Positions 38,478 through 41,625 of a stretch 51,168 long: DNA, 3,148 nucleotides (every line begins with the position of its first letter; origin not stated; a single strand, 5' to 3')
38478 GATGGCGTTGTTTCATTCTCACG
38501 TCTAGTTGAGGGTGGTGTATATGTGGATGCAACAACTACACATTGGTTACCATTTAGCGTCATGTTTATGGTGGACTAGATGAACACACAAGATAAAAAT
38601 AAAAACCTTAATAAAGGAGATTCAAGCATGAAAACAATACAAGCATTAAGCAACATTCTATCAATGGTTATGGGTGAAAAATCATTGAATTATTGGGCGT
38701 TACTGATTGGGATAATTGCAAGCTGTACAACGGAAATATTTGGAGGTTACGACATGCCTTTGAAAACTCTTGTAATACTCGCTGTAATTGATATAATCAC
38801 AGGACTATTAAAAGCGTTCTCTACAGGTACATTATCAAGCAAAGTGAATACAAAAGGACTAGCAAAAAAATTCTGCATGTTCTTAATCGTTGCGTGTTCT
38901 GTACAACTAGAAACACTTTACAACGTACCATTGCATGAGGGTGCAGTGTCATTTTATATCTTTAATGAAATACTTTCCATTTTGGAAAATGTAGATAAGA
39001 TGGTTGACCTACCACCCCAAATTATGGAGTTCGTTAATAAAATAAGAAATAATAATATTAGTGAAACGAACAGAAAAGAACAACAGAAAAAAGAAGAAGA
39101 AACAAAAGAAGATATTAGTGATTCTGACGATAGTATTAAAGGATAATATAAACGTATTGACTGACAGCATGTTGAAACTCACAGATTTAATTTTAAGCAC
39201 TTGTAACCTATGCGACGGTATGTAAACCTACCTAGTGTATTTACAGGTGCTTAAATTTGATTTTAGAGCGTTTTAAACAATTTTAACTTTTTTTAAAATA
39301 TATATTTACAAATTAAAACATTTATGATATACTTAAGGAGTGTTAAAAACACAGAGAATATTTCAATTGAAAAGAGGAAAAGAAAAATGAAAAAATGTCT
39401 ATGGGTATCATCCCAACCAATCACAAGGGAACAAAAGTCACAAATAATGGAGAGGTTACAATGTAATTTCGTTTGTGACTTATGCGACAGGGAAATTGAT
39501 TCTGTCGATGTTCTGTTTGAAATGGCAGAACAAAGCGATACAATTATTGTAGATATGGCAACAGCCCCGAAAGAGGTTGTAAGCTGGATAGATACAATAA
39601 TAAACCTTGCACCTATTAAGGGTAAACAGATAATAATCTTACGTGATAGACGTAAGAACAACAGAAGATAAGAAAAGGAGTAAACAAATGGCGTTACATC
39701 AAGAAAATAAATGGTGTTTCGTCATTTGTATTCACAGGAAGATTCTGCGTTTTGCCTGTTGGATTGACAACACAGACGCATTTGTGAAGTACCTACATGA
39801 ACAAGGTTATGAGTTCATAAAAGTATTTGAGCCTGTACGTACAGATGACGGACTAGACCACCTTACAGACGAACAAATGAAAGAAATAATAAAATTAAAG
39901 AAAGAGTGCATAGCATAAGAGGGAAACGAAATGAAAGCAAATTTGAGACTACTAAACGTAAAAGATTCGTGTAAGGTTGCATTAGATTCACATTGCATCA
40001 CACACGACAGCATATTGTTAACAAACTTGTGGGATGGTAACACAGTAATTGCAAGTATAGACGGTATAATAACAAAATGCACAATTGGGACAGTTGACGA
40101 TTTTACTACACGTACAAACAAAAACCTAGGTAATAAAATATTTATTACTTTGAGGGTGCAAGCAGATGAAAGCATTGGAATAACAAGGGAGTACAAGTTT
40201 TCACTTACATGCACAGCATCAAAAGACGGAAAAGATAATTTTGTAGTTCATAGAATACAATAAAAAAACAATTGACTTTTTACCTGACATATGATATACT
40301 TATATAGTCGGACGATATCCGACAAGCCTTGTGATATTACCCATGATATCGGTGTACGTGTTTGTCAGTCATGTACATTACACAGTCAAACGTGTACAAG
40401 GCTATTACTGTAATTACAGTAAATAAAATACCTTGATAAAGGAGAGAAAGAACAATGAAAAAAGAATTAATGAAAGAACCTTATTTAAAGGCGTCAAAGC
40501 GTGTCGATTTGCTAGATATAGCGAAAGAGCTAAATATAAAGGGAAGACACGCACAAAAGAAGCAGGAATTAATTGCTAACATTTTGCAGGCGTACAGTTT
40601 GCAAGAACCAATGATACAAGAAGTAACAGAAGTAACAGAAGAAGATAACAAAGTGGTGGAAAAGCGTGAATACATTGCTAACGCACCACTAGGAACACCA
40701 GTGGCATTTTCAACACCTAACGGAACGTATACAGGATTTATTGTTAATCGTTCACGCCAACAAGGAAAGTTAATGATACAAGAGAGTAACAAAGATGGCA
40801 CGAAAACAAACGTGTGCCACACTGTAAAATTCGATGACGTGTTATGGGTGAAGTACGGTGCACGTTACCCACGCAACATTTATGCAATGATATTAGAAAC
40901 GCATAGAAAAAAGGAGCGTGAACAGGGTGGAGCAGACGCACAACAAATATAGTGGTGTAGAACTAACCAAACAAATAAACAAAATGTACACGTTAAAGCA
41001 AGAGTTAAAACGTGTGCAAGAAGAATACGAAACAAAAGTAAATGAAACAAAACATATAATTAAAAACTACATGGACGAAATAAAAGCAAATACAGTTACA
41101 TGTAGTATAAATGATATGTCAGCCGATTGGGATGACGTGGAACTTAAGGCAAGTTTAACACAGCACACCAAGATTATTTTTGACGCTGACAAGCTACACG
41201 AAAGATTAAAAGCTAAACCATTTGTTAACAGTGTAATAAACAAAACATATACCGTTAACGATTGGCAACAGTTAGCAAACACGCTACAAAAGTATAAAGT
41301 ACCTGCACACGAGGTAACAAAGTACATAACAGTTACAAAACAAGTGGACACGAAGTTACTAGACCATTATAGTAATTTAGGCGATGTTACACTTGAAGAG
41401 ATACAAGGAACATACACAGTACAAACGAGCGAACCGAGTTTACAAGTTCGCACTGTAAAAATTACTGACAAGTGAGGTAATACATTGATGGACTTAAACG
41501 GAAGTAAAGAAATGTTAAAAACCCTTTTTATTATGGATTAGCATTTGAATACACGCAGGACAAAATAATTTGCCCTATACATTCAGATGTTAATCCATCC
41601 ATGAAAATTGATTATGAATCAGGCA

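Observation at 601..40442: Family of 14 covarying mini-hairpins (A-NNNC-RRTN-GNNN-A) just upstream of Shine-Dalgarno sequences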

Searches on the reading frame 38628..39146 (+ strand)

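Call 52: search_protein_families(library=pfam, max_evalue=0.01, proteins=[window:38628-39146:+])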
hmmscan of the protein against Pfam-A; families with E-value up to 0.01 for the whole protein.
window:38628-39146:+ (172 aa): 2 families
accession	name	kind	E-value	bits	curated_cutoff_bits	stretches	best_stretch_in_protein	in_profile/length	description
PF05105.17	Phage_holin_4_1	-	6.8e-28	97.5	22.2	1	34-140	3-115/116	Bacteriophage holin family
PF07946.19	CCDC47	-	0.0044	16.7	27.7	1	111-162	240-291/326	PAT complex subunit CCDC47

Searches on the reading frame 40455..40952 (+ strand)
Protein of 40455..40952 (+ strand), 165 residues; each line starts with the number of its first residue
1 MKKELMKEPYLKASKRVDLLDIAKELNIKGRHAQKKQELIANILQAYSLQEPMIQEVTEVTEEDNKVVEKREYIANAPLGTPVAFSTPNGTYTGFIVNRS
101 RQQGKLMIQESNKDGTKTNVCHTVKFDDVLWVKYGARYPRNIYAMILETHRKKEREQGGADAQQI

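Call 51: search_protein_families(library=pfam, max_evalue=0.01, proteins=[window:40455-40952:+])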
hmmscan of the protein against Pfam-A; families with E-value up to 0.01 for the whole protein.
window:40455-40952:+ (165 aa): 1 family
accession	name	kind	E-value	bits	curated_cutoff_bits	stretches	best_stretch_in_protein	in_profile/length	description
PF07498.18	Rho_N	-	6.7e-09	36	24.9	1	11-50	2-41/43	Rho termination factor, N-terminal domain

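Call 75: search_solved_structures(query=window:40455-40952:+, max_evalue=1)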
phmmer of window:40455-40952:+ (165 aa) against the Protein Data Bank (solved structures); distinct sequences matched with E-value up to 1: 0.

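Call 79: find_homologous_proteins(query=window:40455-40952:+, max_evalue=0.001)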
Query window:40455-40952:+ (165 aa): 1 proteins with E <= 0.001 among 20 candidates.
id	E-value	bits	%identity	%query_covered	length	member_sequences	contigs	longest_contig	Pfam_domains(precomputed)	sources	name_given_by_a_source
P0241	3.1e-103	360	100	100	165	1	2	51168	PF07498.19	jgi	-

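Call 85: predict_structure(protein=window:40455-40952:+)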
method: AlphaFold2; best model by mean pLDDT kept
length: 165 residues; sequences in the alignment: 1
mean_pLDDT: 53.5   pTM: 0.40
mean pLDDT of the five models: 53.5, 44.3, 38.2, 37.9, 37.0
residues with pLDDT >= 90: 0; 70-90: 33; 50-70: 50; < 50: 82
segments of 3 or more residues with pLDDT < 50: 1-31, 46-68, 135-151, 160-165
pLDDT, mean of each block of 10 residues (from residue 1): 33 37 46 51 49 38 44 64 71 71 73 71 75 51 43 48 36
secondary structure, 60 per line:
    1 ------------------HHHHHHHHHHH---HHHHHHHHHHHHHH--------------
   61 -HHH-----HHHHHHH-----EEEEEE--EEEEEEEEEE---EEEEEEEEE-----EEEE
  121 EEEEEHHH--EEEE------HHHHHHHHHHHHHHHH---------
elements in order: H19-29 H33-46 H70-76 E82-87 E90-99 E103-111 E117-125 E131-134 H141-156

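Call 86: search_protein_representatives(protein=window:40455-40952:+)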
Query: 165 residues. Proteins with E-value up to 0.001 (for the whole library): 205; up to 1e-10: 6; up to 1e-30: 1. The best 150 are listed.
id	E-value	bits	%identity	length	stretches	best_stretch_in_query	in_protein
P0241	1.0e-103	359.9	100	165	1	1-165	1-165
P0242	8.6e-14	68.0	37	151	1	4-154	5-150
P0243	1.7e-11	60.5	41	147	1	11-146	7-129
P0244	2.8e-11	59.8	39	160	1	13-146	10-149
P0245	2.8e-11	59.8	35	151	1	10-148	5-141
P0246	3.1e-11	59.7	33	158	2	50-146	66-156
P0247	1.7e-10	57.3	33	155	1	15-146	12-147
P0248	1.8e-10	57.2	33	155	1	11-162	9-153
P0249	2.0e-10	57.0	37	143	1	11-146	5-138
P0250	2.4e-10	56.8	34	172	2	51-149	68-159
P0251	4.0e-10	56.1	37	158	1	11-155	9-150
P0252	4.3e-10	56.0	35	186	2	67-148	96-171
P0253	4.6e-10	55.9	36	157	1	32-155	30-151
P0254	4.7e-10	55.8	36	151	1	18-146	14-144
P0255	4.7e-10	55.8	37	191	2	47-146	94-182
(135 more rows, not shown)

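Call 89: search_protein_families(library=pfam, alignment_id=A4, max_evalue=0.01)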
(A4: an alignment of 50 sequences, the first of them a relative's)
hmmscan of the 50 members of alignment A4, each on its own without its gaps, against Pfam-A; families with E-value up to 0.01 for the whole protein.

A. member 1, P0241 (165 aa): 1 family
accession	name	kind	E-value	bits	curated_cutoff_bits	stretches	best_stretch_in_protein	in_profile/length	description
PF07498.18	Rho_N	-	6.7e-09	36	24.9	1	11-50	2-41/43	Rho termination factor, N-terminal domain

B. families by the number of members that match (of 50 scanned): 12 families
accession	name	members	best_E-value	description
PF07498.18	Rho_N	49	2.3e-10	Rho termination factor, N-terminal domain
PF02037.33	SAP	2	2.8e-05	SAP domain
PF08838.16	DUF1811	1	1.1e-05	Protein of unknown function (DUF1811)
PF08698.16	Fcf2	1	0.0015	Fcf2 pre-rRNA processing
PF12949.13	HeH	1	0.0019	HeH/LEM domain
PF23531.1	Microp_apicomplexa_17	1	0.0022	Apicomplexa microprotein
PF20260.4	PUA_4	1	0.0024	RNA methyltransferase PUA domain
PF05557.18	MAD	1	0.0028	Mitotic checkpoint protein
PF19173.5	DUF5855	1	0.0055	Family of unknown function (DUF5855)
PF06513.16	DUF1103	1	0.0063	Repeat of unknown function (DUF1103)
PF13867.11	SAP30_Sin3_bdg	1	0.0065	Sin3 binding region of histone deacetylase complex subunit SAP30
PF14703.12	PHM7_cyt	1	0.0085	Cytosolic domain of 10TM putative phosphate transporter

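Call 95: predict_structure(alignment_id=A4)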
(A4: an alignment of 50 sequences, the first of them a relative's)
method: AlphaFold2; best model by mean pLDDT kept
length: 165 residues; sequences in the alignment: 50
mean_pLDDT: 90.8   pTM: 0.62
mean pLDDT of the five models: 90.8, 89.7, 89.7, 89.3, 89.2
residues with pLDDT >= 90: 124; 70-90: 27; 50-70: 14; < 50: 0
segments of 3 or more residues with pLDDT < 50: none
pLDDT, mean of each block of 10 residues (from residue 1): 80 97 97 98 93 64 88 96 96 97 97 86 98 91 95 89 70
secondary structure, 60 per line:
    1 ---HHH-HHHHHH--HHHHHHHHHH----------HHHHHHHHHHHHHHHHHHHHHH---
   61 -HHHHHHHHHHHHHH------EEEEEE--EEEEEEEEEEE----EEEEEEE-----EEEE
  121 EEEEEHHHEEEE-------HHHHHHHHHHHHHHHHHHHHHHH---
elements in order: H8-13 H16-25 H36-57 H62-75 E82-87 E90-100 E105-111 E117-125 E129-132 H140-162

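Call 99: fold_search(model_id=the predicted structure, library=pdb)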
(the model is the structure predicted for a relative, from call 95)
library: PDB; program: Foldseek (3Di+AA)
matches with E <= 10: 1100; with E <= 0.001: 4
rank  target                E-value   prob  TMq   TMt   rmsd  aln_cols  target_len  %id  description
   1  4a4k_A                3.9e-04  1.00  0.32  0.22  12.1       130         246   14  Crystal structure of the S. cerevisiae Ski2 insertion domain (released 2011-12-21)
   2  4a4k_C                4.9e-04  1.00  0.32  0.22  12.1       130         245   14  Crystal structure of the S. cerevisiae Ski2 insertion domain (released 2011-12-21)
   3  4a4k_I                5.2e-04  1.00  0.32  0.22  12.1       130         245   14  Crystal structure of the S. cerevisiae Ski2 insertion domain (released 2011-12-21)
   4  4a4k_E                6.7e-04  1.00  0.33  0.23  10.3       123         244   16  Crystal structure of the S. cerevisiae Ski2 insertion domain (released 2011-12-21)
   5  8q9t_A                1.1e-03  1.00  0.31  0.05  12.8       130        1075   14  CryoEM structure of a S. Cerevisiae Ski238 complex bound to RNA (released 2023-11-29)
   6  5ooq_A                1.5e-03  0.84  0.22  0.07  13.2       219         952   11  Structure of the Mtr4 Nop53 Complex (released 2017-09-20)
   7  1y71_B                3.8e-03  1.00  0.29  0.41   8.0        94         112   16  X-ray crystal structure of kinase-associated protein B from Bacillus cereus (released 2005-01-18)
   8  4a4z                  3.8e-03  0.98  0.30  0.08  12.6       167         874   13  CRYSTAL STRUCTURE OF THE S. CEREVISIAE DEXH HELICASE SKI2 BOUND TO AMPPNP (released 2011-12-21)
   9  1y71_A                4.5e-03  1.00  0.32  0.46   7.4        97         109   13  X-ray crystal structure of kinase-associated protein B from Bacillus cereus (released 2005-01-18)
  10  5ooq_B                4.5e-03  0.85  0.27  0.06  16.2       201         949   10  Structure of the Mtr4 Nop53 Complex (released 2017-09-20)
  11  5xfp_E                4.8e-03  1.00  0.27  0.15   4.5        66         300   17  Binary complex of PHF1 and a double stranded DNA (released 2017-09-13)
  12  6ro1_A                5.8e-03  0.96  0.31  0.07  15.0       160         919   11  X-ray crystal structure of the MTR4 NVL complex (released 2019-07-03)
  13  6zu5_LY0              8.4e-03  0.96  0.23  0.27  14.0        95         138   13  Structure of the Paranosema locustae ribosome in complex with Lso2 (released 2020-11-04)
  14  6v4x_C                8.9e-03  0.91  0.21  0.28  14.7        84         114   15  Cryo-EM structure of an active human histone pre-mRNA 3'-end processing machinery at 3.2 Angstrom resolution (released 2020-02-19)
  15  7lky_A                9.5e-03  1.00  0.26  0.71   4.0        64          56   19  Crystal Structure of PHF1 Tudor domain in complex with a peptidomimetic ligand UNC6641 (released 2021-12-15)
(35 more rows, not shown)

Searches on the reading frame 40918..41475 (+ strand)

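Call 52: search_protein_families(library=pfam, max_evalue=0.01, proteins=[window:40918-41475:+])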
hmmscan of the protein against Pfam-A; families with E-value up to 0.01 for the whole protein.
window:40918-41475:+ (185 aa): 2 families
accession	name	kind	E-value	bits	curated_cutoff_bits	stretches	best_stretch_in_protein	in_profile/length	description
PF01697.33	Glyco_transf_92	-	0.0029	17.7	23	1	110-177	11-79/249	Glycosyltransferase family 92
PF23460.1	ZMYND8_CC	-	0.0099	16.5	27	0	25-58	1-34/65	ZMYND8 protein coiled-coil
